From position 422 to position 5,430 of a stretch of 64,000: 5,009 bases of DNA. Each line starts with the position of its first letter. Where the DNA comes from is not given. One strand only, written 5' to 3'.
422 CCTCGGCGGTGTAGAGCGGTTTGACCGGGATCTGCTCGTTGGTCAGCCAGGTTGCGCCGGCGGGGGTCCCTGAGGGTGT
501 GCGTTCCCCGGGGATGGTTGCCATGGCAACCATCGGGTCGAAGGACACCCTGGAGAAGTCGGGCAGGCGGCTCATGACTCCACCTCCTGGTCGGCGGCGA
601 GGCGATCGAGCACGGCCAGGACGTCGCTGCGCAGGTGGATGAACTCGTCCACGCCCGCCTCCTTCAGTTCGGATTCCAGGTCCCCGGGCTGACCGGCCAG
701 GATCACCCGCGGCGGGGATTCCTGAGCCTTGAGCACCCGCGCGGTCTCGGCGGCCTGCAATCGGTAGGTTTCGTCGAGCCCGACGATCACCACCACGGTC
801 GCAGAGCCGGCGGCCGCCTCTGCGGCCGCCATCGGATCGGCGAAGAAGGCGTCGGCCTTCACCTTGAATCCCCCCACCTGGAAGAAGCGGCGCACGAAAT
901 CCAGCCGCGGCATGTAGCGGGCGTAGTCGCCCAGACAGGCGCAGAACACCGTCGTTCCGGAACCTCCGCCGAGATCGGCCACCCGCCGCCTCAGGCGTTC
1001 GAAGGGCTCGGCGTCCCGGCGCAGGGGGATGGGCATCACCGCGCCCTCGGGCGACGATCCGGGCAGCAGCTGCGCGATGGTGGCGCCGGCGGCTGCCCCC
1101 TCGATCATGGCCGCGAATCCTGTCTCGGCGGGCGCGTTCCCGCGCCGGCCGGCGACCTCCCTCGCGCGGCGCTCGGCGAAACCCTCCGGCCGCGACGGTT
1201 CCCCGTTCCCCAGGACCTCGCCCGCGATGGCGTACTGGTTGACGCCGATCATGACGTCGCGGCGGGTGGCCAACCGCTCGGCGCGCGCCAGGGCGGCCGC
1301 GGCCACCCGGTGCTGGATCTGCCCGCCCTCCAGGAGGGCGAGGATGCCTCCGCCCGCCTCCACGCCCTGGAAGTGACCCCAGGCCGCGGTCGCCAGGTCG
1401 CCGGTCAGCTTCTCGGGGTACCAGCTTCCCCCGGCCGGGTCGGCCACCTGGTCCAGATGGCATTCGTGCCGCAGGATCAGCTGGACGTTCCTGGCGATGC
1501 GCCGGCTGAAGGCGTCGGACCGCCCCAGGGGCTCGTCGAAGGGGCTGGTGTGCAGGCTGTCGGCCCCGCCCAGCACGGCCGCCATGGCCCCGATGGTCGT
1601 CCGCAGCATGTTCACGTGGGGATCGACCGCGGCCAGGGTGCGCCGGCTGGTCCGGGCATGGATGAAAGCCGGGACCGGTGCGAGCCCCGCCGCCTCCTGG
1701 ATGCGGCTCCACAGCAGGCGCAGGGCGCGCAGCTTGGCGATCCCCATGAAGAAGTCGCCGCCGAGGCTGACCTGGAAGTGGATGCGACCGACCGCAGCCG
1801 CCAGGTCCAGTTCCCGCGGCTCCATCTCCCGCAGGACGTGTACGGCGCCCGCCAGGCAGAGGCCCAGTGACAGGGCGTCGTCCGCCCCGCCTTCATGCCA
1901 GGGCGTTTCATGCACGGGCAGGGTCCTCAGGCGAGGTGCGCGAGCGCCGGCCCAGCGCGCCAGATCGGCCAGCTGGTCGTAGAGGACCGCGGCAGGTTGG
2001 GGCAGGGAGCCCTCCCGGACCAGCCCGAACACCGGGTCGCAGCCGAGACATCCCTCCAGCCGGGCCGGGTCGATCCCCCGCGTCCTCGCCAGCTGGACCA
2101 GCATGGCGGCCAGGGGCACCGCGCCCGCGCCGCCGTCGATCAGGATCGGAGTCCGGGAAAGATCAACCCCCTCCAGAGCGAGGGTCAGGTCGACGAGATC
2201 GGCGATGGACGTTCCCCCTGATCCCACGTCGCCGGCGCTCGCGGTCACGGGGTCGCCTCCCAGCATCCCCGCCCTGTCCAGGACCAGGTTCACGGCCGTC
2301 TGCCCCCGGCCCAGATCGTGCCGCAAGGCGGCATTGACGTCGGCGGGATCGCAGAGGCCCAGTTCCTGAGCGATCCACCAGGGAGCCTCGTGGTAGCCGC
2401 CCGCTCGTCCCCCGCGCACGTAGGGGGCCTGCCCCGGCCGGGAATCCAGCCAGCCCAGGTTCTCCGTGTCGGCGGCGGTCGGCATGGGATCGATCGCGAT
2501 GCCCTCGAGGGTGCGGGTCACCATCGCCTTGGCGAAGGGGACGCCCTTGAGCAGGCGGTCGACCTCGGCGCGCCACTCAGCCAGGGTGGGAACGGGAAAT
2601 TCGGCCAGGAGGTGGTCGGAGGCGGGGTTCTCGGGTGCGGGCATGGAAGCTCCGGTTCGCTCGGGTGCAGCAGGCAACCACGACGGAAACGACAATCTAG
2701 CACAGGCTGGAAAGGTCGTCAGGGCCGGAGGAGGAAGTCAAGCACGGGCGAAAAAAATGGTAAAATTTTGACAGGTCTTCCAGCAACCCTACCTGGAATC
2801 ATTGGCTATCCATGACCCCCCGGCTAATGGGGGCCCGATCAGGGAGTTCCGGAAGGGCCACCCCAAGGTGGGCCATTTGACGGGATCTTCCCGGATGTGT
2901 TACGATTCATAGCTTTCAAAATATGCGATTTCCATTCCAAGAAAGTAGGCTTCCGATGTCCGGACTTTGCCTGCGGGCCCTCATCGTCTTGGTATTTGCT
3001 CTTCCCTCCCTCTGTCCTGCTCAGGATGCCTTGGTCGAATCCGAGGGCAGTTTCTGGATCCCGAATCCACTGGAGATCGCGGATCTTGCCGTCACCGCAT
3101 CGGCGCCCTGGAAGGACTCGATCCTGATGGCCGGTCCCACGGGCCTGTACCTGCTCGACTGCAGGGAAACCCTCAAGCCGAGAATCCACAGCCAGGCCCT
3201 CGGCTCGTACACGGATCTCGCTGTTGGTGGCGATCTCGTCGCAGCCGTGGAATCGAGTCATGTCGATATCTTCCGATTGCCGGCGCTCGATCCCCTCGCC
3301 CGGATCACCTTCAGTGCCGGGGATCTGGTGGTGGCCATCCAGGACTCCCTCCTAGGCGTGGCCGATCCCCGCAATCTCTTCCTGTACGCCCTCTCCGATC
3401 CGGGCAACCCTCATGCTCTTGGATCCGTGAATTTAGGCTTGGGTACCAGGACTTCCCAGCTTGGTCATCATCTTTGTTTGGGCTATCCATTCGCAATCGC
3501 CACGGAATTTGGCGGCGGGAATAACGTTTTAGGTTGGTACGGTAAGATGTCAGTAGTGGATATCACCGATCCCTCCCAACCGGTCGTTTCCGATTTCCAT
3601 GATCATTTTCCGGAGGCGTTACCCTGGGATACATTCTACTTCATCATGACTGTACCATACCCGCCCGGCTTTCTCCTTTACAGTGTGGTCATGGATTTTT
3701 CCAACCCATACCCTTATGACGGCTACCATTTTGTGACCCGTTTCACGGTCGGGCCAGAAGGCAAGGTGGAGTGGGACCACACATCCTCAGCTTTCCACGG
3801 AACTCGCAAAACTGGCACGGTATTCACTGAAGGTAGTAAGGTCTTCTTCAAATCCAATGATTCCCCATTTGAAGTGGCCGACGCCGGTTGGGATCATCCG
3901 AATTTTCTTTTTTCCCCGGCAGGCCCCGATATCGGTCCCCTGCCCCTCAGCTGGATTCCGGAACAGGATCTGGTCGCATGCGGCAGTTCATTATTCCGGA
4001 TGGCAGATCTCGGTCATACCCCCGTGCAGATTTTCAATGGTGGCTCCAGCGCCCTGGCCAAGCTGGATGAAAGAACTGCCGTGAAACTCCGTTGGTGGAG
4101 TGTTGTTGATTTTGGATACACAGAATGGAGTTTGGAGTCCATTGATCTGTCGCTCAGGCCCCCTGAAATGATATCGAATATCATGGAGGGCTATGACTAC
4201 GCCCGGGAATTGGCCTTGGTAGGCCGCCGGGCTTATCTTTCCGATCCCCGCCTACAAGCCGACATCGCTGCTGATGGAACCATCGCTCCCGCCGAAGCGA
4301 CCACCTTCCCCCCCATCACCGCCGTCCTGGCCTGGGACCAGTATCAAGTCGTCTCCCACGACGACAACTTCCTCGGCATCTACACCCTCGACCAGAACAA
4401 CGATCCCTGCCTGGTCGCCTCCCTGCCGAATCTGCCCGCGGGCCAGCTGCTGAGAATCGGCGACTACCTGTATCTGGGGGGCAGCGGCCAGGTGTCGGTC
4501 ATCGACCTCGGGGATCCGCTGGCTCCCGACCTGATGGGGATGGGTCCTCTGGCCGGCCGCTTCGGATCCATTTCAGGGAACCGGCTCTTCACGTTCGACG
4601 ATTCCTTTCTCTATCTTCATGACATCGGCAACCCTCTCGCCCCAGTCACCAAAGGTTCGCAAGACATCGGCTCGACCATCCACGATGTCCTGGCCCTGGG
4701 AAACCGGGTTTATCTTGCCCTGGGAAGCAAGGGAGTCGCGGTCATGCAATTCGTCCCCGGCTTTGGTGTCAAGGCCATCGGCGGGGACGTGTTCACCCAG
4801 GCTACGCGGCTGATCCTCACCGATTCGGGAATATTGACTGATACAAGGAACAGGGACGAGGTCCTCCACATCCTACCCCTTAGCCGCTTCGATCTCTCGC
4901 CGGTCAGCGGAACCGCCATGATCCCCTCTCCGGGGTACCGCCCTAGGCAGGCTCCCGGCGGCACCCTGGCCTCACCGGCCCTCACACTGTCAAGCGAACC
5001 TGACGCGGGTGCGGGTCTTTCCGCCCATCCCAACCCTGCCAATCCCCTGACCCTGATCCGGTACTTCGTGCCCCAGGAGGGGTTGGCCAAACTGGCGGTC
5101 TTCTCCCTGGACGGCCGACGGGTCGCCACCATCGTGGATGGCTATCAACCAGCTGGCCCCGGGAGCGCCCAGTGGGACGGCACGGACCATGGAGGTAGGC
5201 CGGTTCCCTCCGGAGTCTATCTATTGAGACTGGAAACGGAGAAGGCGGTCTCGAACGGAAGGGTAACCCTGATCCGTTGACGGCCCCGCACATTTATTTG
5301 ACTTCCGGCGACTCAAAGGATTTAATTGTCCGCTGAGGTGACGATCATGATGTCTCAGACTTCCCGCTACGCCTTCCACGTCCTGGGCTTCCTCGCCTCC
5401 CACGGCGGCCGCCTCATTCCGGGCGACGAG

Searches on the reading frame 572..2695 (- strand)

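Call 57: search_protein_families(library=pfam, proteins=[window:572-2695:-], max_evalue=0.001)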
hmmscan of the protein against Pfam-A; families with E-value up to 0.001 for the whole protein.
window:572-2695:- (707 aa): 1 family
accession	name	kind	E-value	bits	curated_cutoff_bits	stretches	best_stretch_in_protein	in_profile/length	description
PF01642.28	MM_CoA_mutase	-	2.3e-124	416.2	22.1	1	61-516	1-462/512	Methylmalonyl-CoA mutase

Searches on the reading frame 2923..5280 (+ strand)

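Call 57: search_protein_families(library=pfam, proteins=[window:2923-5280:+], max_evalue=0.001)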
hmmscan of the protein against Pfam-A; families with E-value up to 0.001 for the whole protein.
window:2923-5280:+ (785 aa): 1 family
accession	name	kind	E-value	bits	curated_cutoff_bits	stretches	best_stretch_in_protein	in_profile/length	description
PF13860.13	FlgD_ig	-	9.2e-07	29.2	27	1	723-773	26-76/79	FlgD Ig-like domain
